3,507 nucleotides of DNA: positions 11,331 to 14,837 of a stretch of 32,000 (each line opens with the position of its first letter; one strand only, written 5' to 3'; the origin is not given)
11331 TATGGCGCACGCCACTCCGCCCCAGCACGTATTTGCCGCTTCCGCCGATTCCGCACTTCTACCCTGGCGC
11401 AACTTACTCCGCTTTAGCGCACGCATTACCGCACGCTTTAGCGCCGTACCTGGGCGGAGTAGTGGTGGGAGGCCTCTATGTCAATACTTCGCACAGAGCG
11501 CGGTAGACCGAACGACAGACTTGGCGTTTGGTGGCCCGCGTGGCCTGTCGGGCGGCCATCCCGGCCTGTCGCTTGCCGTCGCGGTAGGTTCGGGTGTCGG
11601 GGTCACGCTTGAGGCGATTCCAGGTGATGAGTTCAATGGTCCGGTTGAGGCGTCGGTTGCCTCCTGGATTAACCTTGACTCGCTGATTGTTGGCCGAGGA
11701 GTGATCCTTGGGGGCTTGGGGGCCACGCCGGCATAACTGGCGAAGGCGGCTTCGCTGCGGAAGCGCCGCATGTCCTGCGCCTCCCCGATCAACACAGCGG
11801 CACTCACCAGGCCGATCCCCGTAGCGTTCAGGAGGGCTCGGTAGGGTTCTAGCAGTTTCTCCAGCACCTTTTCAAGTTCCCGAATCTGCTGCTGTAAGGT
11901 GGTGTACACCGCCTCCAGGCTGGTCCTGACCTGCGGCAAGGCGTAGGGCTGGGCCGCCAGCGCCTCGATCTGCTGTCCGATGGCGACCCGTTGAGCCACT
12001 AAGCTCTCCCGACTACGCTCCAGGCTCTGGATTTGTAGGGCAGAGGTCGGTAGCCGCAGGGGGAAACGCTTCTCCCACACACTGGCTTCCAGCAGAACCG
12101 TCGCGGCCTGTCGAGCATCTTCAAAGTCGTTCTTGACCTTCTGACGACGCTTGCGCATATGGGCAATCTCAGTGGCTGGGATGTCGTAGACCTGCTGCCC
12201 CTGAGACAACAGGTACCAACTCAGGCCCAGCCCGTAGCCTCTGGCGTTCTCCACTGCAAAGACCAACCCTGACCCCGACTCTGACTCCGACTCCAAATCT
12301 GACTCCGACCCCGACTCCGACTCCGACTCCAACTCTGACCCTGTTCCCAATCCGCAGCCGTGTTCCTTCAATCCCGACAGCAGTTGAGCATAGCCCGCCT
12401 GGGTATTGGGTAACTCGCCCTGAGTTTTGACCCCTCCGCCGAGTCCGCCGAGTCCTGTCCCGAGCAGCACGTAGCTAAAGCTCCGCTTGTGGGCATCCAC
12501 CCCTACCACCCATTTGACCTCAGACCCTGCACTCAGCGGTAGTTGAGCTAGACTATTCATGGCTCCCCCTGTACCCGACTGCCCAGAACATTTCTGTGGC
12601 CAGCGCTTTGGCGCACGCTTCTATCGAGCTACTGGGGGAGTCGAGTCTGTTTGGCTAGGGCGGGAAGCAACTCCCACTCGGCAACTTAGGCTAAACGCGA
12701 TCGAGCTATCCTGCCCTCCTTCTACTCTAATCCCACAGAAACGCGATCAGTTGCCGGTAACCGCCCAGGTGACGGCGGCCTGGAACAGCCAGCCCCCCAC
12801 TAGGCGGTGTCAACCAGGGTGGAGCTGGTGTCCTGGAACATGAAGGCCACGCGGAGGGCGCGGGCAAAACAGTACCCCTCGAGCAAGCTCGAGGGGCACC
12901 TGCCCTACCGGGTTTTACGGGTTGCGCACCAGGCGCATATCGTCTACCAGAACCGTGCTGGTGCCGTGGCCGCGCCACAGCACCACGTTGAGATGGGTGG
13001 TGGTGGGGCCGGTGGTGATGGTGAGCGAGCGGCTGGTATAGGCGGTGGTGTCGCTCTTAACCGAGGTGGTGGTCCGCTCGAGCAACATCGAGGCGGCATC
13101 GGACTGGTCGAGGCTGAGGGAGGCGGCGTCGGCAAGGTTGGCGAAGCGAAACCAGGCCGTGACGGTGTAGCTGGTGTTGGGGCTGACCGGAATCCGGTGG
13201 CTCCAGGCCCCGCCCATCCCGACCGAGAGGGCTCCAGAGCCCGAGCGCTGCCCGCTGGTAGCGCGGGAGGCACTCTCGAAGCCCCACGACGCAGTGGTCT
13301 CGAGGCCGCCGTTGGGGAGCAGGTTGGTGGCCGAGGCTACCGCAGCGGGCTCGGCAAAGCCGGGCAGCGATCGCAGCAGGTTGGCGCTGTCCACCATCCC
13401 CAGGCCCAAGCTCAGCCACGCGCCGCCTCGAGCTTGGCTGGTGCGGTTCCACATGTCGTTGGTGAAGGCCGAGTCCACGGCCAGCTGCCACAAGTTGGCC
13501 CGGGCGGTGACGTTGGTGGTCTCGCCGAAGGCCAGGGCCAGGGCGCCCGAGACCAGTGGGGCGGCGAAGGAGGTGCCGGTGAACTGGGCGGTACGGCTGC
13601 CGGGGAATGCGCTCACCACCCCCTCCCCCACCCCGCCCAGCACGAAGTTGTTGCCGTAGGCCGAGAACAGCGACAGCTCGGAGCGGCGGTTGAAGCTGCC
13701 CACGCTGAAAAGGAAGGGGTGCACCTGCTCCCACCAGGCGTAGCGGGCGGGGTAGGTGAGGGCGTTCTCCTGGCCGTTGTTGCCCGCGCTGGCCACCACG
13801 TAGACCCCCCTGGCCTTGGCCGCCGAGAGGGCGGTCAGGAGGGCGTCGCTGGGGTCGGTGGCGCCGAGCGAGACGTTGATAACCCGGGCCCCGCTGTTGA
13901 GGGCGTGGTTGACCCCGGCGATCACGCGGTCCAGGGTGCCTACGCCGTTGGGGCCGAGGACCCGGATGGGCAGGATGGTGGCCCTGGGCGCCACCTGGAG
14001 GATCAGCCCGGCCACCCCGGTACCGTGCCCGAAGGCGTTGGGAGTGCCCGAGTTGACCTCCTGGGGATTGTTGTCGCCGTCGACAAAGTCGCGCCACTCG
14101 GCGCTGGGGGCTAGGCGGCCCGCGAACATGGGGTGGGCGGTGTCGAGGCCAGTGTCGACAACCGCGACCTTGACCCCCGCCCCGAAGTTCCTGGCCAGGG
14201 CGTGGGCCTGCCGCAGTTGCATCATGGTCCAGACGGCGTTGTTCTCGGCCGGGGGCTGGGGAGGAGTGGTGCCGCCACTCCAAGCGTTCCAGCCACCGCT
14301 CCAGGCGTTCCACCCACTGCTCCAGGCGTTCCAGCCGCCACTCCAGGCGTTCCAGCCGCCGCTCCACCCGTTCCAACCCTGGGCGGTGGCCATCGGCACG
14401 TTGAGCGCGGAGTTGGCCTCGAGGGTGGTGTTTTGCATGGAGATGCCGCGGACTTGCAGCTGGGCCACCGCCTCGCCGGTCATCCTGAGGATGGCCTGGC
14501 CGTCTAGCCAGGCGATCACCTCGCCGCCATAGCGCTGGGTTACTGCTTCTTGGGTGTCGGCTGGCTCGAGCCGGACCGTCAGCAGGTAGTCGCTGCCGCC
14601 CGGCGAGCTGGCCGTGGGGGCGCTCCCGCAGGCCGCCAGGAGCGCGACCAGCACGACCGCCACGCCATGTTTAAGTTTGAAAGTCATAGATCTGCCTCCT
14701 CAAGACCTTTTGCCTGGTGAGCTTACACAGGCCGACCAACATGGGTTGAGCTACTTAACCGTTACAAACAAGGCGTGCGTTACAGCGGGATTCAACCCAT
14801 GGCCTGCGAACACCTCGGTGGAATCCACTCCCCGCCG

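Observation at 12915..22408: Head-to-tail array of five paralogous lipoprotein subtilases with a shared, unusual architecture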

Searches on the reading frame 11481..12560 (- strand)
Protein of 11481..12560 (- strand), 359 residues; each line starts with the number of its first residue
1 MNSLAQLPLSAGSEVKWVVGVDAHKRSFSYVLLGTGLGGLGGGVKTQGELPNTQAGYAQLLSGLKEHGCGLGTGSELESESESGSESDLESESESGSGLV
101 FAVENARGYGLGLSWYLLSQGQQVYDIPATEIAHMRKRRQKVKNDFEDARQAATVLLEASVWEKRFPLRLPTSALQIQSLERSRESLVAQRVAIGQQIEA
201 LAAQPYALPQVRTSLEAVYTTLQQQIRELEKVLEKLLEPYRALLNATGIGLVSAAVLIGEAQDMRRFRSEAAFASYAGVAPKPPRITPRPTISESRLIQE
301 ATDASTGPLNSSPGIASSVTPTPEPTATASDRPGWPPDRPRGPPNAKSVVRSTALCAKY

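Call 40: search_protein_families(library=pfam, proteins=[window:11481-12560:-], max_evalue=0.001)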
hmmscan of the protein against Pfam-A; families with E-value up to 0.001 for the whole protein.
window:11481-12560:- (359 aa): 2 families
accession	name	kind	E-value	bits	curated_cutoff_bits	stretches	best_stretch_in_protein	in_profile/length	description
PF01548.23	DEDD_Tnp_IS110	-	2.9e-12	47.1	29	1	82-201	31-149/155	Transposase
PF02371.22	Transposase_20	-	9.9e-10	39.1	21.3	1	241-283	2-44/87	Transposase IS116/IS110/IS902 family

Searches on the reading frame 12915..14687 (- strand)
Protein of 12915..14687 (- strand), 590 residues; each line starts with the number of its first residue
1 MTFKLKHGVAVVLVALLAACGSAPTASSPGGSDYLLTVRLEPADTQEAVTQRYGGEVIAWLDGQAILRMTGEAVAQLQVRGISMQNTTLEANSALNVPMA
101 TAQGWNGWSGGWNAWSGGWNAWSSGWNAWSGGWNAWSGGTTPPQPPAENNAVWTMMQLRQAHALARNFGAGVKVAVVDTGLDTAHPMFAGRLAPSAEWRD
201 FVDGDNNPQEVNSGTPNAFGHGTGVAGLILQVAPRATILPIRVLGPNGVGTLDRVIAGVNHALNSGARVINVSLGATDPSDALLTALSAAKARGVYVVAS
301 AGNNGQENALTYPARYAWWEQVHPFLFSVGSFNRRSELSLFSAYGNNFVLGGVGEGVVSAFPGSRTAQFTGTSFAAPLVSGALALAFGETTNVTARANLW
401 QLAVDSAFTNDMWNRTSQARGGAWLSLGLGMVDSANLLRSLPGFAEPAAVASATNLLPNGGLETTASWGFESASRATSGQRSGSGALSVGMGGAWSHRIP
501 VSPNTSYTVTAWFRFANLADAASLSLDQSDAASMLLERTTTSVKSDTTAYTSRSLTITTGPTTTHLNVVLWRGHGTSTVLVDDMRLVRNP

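Call 3: search_protein_families(library=pfam, proteins=[window:12915-14687:-], max_evalue=0.1)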
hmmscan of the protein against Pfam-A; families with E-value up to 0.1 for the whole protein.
window:12915-14687:- (590 aa): 2 families
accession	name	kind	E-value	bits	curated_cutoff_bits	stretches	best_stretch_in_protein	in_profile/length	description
PF00082.27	Peptidase_S8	-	2.1e-38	132.8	21.8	1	169-407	1-273/288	Subtilase family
PF02018.23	CBM_4_9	-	0.01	16.7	25.9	1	455-569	2-130/136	Carbohydrate binding domain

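Call 4: search_protein_families(library=ncbifam, proteins=[window:12915-14687:-], max_evalue=0.1)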
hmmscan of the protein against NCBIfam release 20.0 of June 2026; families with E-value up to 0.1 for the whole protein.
window:12915-14687:- (590 aa): 7 families
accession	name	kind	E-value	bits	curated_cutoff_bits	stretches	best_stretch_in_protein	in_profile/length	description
TIGR03921.1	T7SS_mycosin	equivalog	1.9e-38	132.5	278.75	1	156-395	1-252/353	type VII secretion-associated serine protease mycosin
NF049966.1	QH_SP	equivalog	1.9e-24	86.2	165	1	173-393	1-198/219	subtilisin-like serine protease QhpE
TIGR03895.1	protease_PatA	subfamily_domain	8e-13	48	421.05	1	235-386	25-176/606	PatA/PatG family cyanobactin maturation protease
NF033595.1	denti_PrtP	equivalog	6.6e-07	28.3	300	1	270-392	342-464/606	dentilisin complex serine proteinase subunit PrtP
NF040809.1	germ_prot_CspBA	exception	0.00074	17.2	1250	1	328-385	407-471/1099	bifunctional germination protease/germinant receptor pseudoprotease CspBA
NF040553.1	SGO_0316_fam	subfamily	0.0017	16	1400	0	228-304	381-464/1486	SGO_0316/SGO_0317 family LPXTG-anchored serine peptidase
NF042956.1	IteS_antiphage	equivalog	0.036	12.3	900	0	355-387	477-509/747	S8 family anti-phage peptidase IteS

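Call 98: find_homologous_proteins(query=window:12915-14687:-, max_evalue=1e-60)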
Query window:12915-14687:- (590 aa): 515 proteins with E <= 1e-60 among 8000 candidates; the best 120 are listed.
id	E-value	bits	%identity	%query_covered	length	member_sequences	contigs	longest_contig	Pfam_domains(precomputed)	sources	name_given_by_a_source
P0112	0.0e+0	1303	100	100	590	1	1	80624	PF00082.28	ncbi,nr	ncbi:MAG: S8 family serine peptidase [Meiothermus sp.]|nr:S8 family serine peptidase [Meiothermus sp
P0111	1.2e-216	739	60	99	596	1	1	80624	PF02018.24,PF00082.28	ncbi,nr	ncbi:MAG: S8 family serine peptidase [Meiothermus sp.]|nr:S8 family serine peptidase [Meiothermus sp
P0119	1.7e-138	481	46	96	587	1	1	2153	PF00082.28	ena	-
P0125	1.0e-137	478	45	99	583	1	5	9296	PF00082.28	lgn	-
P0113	5.3e-137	476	54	75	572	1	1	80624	PF14200.13,PF00652.29,PF00082.28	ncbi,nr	ncbi:MAG: S8 family serine peptidase [Meiothermus sp.]|nr:S8 family serine peptidase [Meiothermus sp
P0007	8.8e-134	465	57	76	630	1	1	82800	PF00082.28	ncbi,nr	ncbi:MAG: S8 family serine peptidase [Meiothermus sp.]|nr:S8 family serine peptidase [Meiothermus sp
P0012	2.6e-131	457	59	66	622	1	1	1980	PF00082.28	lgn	-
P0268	9.8e-131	455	42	98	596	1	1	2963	PF00082.28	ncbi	-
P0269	1.9e-129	451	44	96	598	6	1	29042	PF02018.24,PF00082.28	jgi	jgi:hypothetical protein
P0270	4.6e-129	450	44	98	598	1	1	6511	PF02018.24,PF00082.28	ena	-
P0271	1.5e-127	445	50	75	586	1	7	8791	PF14200.13,PF00652.29,PF00082.28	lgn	-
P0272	2.6e-127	444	48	80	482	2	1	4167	PF00082.28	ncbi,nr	ncbi:MAG: S8 family serine peptidase, partial [Meiothermus sp.]|nr:S8 family serine peptidase [Meiot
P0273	3.1e-126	440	43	97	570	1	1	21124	PF00082.28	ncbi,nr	ncbi:MAG: S8 family serine peptidase, partial [Trueperaceae bacterium]|nr:S8 family serine peptidase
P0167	1.0e-124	435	40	94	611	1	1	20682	PF02018.24,PF00082.28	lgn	-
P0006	2.1e-124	434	58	65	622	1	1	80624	PF00082.28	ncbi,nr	ncbi:MAG: S8 family serine peptidase [Meiothermus sp.]|nr:S8 family serine peptidase [Meiothermus sp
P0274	4.3e-124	433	43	96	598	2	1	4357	PF02018.24,PF00082.28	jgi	jgi:hypothetical protein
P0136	2.3e-121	424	42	97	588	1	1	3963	PF02018.24,PF00082.28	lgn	-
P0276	3.5e-121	424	41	96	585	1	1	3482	PF02018.24,PF00082.28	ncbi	-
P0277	1.0e-119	419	44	98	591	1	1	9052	PF02018.24,PF00082.28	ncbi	-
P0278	2.9e-119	417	43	96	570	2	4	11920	PF02018.24,PF00082.28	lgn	-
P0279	3.1e-119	417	41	98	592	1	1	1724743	PF02018.24,PF00082.28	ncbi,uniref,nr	ncbi:S8 family serine peptidase [Meiothermus sp.]|uniref:S8 family serine peptidase n=1 Tax=Meiother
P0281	1.7e-118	415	42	96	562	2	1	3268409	PF02018.24,PF00082.28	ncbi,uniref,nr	ncbi:S8 family serine peptidase [Meiothermus sp.]|uniref:S8 family peptidase n=1 Tax=Meiothermus sp.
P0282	2.6e-117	411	41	99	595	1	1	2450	PF02018.24,PF00082.28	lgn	-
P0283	2.7e-117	411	43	89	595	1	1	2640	PF02018.24,PF00082.28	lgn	-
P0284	7.3e-117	409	45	84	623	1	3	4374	PF02018.24,PF00082.28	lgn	-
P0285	1.2e-116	409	41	99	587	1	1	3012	PF02018.24,PF00082.28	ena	-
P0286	1.3e-116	409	40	99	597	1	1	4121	PF02018.24,PF00082.28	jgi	jgi:thermitase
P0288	5.1e-116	407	41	96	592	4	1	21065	PF02018.24,PF00082.28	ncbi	-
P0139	3.4e-115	404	40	99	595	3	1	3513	PF02018.24,PF00082.28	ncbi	-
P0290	3.7e-115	404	40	99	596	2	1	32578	PF02018.24,PF00082.28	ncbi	-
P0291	4.2e-115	404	40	97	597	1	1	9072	PF02018.24,PF00082.28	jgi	jgi:Subtilase family/Carbohydrate binding domain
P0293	1.4e-114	402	41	96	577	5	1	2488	PF02018.24,PF00082.28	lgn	-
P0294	1.7e-113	398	41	93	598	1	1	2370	PF02018.24,PF00082.28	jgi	jgi:thermitase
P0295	4.1e-113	397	40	99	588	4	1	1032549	PF02018.24,PF00082.28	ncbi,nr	ncbi:MAG: hypothetical protein KatS3mg073_0660 [Meiothermus sp.]|nr:MAG: hypothetical protein KatS3m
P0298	7.6e-112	393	39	98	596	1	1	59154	PF02018.24,PF00082.28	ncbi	-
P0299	1.1e-111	392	41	99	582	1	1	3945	PF02018.24,PF00082.28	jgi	jgi:hypothetical protein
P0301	1.5e-111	392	40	97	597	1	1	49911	PF02018.24,PF00082.28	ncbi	-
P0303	2.4e-111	391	40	98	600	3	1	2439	PF02018.24,PF00082.28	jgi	jgi:thermitase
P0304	5.1e-111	390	40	98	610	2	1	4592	PF02018.24,PF00082.28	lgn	-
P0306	1.8e-110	388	40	94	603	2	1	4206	PF02018.24,PF00082.28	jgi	jgi:Subtilase family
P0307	6.2e-110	387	40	98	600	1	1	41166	PF02018.24,PF00082.28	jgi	jgi:Subtilase family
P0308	6.4e-110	387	40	93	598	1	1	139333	PF00082.28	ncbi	-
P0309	1.2e-109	386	38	97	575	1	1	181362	PF02018.24,PF00082.28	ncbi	-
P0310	1.7e-109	385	40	94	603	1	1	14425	PF02018.24,PF00082.28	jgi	jgi:thermitase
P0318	7.7e-107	376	40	94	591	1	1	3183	PF02018.24,PF00082.28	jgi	jgi:hypothetical protein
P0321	6.2e-105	370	41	95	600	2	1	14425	PF02018.24,PF00082.28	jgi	jgi:thermitase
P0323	1.1e-104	369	40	94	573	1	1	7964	PF02018.24,PF00082.28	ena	-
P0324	2.6e-102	361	39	99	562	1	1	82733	PF02018.24,PF00082.28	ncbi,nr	ncbi:MAG: S8 family serine peptidase [Trueperaceae bacterium]|nr:S8 family serine peptidase [Trueper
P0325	3.3e-100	354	42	86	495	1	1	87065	PF02018.24,PF00082.28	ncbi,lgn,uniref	ncbi:S8 family serine peptidase [Meiothermus sp.]|uniref:S8 family serine peptidase n=1 Tax=Meiother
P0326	1.5e-99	352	40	87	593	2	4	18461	PF02018.24,PF00082.28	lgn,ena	-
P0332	3.3e-97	345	38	100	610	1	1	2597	PF02018.24,PF00082.28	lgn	-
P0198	1.0e-96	343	38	97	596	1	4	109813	PF02018.24,PF00082.28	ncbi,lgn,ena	-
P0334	2.4e-96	342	40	94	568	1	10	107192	PF00082.28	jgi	jgi:thermitase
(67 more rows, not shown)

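Call 99: find_encoding_contigs(protein=P0308, flank=10000, max_places=2)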
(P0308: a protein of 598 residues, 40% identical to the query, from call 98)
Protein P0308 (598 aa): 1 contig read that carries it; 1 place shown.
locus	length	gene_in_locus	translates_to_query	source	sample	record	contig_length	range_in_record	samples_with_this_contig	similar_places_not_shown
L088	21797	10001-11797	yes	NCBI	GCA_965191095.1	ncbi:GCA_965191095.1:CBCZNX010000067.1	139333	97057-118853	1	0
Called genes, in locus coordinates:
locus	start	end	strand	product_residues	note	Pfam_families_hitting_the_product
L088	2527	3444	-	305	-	PF01263:Aldose_epim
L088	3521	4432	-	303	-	PF01263:Aldose_epim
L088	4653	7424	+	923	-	PF02739:5_3_exonuc_N, PF01367:5_3_exonuc, PF09281:Taq-exonuc, PF00476:DNA_pol_A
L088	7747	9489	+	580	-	PF00082:Peptidase_S8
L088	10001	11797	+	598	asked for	PF00082:Peptidase_S8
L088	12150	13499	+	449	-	PF02878:PGM_PMM_I, PF02879:PGM_PMM_II, PF02880:PGM_PMM_III, PF00408:PGM_PMM_IV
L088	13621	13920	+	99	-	PF02033:RBFA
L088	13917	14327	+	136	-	PF13279:4HBT_2, PF03061:4HBT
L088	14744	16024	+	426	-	PF00202:Aminotran_3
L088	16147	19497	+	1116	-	PF08206:OB_RNB, PF17876:CSD2, PF00773:RNB, PF00575:S1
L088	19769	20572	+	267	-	PF00027:cNMP_binding, PF13545:HTH_Crp_2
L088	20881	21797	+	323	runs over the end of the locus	PF00890:FAD_binding_2 (weak), PF01266:DAO (faint), PF01946:Thi4 (weak), PF03486:HI0933_like (faint), PF07992:Pyr_redox_2, PF12831:FAD_oxidored (weak), PF13738:Pyr_redox_3, PF00070:Pyr_redox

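Call 100: find_encoding_contigs(protein=P0334, flank=10000, max_places=2)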
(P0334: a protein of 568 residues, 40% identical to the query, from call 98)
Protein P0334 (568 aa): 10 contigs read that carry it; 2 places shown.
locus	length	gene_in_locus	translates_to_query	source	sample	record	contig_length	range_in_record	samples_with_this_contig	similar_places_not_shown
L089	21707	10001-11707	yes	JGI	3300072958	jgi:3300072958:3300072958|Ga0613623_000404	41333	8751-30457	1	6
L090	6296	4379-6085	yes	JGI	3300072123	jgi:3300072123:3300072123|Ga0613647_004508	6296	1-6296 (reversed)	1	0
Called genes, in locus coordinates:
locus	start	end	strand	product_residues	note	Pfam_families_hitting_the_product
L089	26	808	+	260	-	PF01234:NNMT_PNMT_TEMT, PF13489:Methyltransf_23 (weak)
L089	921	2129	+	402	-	PF02653:BPD_transp_2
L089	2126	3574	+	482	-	PF02653:BPD_transp_2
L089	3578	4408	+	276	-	PF00005:ABC_tran, PF13304:AAA_21 (faint), PF12399:BCA_ABC_TP_C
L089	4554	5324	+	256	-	PF00005:ABC_tran, PF13304:AAA_21 (faint)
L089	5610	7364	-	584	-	PF12895:ANAPC3 (faint), PF13374:TPR_10 (faint), PF13424:TPR_12 (weak), PF13424:TPR_12, PF17874:TPR_MalT, PF13424:TPR_12, PF00515:TPR_1 (weak), PF00990:GGDEF, +9 more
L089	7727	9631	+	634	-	PF00082:Peptidase_S8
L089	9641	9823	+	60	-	-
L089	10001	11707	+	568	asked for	PF00082:Peptidase_S8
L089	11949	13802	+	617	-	PF00082:Peptidase_S8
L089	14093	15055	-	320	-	PF00106:adh_short, PF13561:adh_short_C2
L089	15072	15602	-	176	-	PF05175:MTS (weak), PF13489:Methyltransf_23 (weak), PF13847:Methyltransf_31, PF08241:Methyltransf_11, PF08242:Methyltransf_12, PF13649:Methyltransf_25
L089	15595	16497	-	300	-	PF00165:HTH_AraC (weak), PF12833:HTH_18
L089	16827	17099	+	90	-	-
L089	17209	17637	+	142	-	PF04304:DUF454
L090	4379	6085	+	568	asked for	PF00082:Peptidase_S8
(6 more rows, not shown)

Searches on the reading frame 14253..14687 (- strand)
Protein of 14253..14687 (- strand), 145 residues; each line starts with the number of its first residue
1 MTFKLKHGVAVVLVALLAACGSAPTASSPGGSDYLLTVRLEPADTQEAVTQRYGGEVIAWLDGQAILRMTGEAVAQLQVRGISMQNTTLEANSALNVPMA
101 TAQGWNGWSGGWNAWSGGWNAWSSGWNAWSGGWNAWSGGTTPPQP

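Call 8: find_related_loci(query=A2, collection=genome_contigs, flank=10000)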
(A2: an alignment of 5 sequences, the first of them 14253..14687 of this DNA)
Query A2 (145 aa) in genome_contigs; peptide patterns used: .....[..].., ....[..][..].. (x = any residue, [..] = any of these).
193 stretches matched a pattern, but none encodes a relative of the query by tblastn (E <= 1e-3).

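Call 9: find_homologous_proteins(query=window:14253-14687:-, max_evalue=0.001)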
Query window:14253-14687:- (145 aa): 5 proteins with E <= 0.001 among 445 candidates.
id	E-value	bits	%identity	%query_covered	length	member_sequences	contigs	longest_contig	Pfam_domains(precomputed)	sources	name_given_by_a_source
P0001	2.0e-34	136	52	78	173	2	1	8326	-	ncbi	-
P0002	1.4e-27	114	52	81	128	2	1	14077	-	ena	-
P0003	5.3e-26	109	53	65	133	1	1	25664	-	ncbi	-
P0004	3.0e-15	74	39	78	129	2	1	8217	-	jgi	jgi:thermitase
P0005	1.0e-3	37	32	94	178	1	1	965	-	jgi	jgi:hypothetical protein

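Call 11: find_encoding_contigs(protein=P0003, flank=10000, max_places=4)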
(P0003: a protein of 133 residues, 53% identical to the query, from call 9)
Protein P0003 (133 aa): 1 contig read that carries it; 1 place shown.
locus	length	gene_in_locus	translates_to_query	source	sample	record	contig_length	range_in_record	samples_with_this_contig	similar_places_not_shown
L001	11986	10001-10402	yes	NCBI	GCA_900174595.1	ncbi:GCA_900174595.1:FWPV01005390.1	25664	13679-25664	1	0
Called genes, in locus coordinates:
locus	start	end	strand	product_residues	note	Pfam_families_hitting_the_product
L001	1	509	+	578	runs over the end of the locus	PF01011:PQQ, PF13570:Beta-prop_ACSF4 (faint), PF13360:PQQ_2, PF25293:Beta-prop_EMC1_N (faint), PF01011:PQQ, PF13360:PQQ_2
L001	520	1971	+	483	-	-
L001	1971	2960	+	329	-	PF00493:MCM (weak), PF20030:bpMoxR, PF00004:AAA (weak), PF07726:AAA_3, PF07728:AAA_5, PF17863:AAA_lid_2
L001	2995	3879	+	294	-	PF01882:DUF58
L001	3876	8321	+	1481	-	PF07584:BatA (weak), PF04056:Ssl1 (faint), PF05762:VWA_CoxE (faint), PF13519:VWA_2, PF07090:GATase1_like (faint), PF00092:VWA, PF13519:VWA_2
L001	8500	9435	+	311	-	PF13964:Beta-prop_Calicin, PF24996:NANM, PF25210:Kelch_FKB95, PF01344:Kelch_1, PF24681:Kelch_KLHDC2_KLHL20_DRC7, PF13415:Beta-prop_FBX42, PF01344:Kelch_1, PF24981:Beta-prop_ATRN-LZTR1, +15 more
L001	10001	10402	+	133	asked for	-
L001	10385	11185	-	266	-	PF13612:DDE_Tnp_1_3 (weak), PF01609:DDE_Tnp_1 (weak)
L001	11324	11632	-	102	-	-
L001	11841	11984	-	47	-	?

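Call 12: find_encoding_contigs(protein=P0001, flank=10000, max_places=4)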
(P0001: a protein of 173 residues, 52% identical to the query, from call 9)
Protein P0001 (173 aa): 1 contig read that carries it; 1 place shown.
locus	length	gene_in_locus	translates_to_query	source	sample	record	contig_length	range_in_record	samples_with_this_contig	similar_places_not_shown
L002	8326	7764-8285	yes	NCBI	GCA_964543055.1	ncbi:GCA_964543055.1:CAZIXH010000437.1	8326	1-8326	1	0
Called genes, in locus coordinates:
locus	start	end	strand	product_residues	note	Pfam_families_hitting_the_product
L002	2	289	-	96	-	?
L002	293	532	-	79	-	PF09855:Zn_ribbon_13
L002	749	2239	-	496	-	PF00082:Peptidase_S8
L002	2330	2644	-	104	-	-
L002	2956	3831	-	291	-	PF02219:MTHFR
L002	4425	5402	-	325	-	PF01368:DHH, PF02272:DHHA1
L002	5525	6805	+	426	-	PF00275:EPSP_synthase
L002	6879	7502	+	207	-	PF02224:Cytidylate_kin, PF13189:Cytidylate_kin2, PF13238:AAA_18 (faint), PF13207:AAA_17 (faint)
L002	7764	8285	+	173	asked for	-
